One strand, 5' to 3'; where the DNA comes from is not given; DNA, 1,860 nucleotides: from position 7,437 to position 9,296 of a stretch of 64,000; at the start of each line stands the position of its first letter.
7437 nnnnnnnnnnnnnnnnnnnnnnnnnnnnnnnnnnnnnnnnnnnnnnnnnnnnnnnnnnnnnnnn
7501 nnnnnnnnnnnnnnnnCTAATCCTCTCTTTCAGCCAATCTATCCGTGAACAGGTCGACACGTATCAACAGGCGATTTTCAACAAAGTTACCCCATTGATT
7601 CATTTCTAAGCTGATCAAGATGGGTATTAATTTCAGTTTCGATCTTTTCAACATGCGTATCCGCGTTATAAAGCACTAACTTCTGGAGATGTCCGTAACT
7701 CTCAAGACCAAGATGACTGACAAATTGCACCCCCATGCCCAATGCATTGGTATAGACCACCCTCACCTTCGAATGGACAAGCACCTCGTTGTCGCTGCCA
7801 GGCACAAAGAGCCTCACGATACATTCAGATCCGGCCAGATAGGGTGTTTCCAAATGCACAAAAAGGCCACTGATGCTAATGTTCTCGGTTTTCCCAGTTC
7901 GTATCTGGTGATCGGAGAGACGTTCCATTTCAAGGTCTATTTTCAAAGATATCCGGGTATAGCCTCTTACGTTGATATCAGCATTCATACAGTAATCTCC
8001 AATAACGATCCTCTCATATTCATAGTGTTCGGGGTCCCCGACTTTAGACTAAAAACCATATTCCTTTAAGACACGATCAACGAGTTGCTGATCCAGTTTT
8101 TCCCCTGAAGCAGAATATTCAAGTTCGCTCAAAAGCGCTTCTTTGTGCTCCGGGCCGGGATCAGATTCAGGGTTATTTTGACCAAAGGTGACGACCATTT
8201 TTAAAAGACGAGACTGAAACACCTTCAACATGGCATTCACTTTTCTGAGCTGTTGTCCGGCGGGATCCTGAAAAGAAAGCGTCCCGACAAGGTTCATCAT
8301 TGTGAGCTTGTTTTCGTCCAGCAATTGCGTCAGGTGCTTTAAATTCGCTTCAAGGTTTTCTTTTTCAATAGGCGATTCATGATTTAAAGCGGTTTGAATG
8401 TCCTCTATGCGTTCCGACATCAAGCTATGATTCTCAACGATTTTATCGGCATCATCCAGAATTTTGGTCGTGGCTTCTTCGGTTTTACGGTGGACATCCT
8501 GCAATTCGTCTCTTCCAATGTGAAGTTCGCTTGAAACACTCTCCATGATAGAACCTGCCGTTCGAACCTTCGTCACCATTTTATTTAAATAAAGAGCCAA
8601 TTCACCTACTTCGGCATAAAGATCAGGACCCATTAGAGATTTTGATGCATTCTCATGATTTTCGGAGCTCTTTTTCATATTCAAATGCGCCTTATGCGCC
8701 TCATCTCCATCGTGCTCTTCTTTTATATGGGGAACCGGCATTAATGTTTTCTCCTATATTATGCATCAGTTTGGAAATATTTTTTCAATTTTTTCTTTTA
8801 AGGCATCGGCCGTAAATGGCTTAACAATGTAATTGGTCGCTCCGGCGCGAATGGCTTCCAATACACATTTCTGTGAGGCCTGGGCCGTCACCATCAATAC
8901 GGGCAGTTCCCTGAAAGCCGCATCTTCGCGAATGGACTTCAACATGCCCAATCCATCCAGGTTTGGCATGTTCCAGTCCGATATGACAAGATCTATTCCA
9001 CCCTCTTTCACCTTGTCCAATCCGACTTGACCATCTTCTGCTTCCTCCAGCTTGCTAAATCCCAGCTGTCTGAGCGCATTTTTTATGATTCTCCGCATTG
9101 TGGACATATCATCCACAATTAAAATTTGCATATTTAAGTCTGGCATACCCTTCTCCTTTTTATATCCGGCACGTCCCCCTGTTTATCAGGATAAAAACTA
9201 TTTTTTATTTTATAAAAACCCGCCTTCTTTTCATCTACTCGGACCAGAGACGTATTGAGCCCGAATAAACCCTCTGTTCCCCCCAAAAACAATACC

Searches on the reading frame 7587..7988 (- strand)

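Call 25: search_protein_families(library=pfam, proteins=[window:7587-7988:-], max_evalue=0.001)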
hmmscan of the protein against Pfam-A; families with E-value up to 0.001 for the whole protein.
window:7587-7988:- (133 aa): 1 family
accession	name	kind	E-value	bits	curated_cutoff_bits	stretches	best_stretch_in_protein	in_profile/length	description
PF07238.19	PilZ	-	1.4e-09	38.6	22.5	1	8-105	3-100/102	PilZ domain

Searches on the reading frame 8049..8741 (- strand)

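Call 25: search_protein_families(library=pfam, proteins=[window:8049-8741:-], max_evalue=0.001)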
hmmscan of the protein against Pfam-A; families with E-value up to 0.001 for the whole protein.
window:8049-8741:- (230 aa): 1 family
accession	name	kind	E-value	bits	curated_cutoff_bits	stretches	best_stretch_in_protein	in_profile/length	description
PF04344.18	CheZ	-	3.5e-13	50.3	30.7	1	41-230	3-203/203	Chemotaxis phosphatase, CheZ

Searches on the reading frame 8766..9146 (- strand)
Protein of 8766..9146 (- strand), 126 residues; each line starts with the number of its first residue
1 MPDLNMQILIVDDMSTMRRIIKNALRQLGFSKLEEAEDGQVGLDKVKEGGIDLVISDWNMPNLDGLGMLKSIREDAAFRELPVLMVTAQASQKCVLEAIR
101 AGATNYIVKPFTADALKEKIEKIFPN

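Call 25: search_protein_families(library=pfam, proteins=[window:8766-9146:-], max_evalue=0.001)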
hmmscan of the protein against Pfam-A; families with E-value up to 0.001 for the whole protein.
window:8766-9146:- (126 aa): 1 family
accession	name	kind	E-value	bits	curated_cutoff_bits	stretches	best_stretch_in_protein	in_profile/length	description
PF00072.30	Response_reg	-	1.5e-30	106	30.2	1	8-121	1-111/111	Response regulator receiver domain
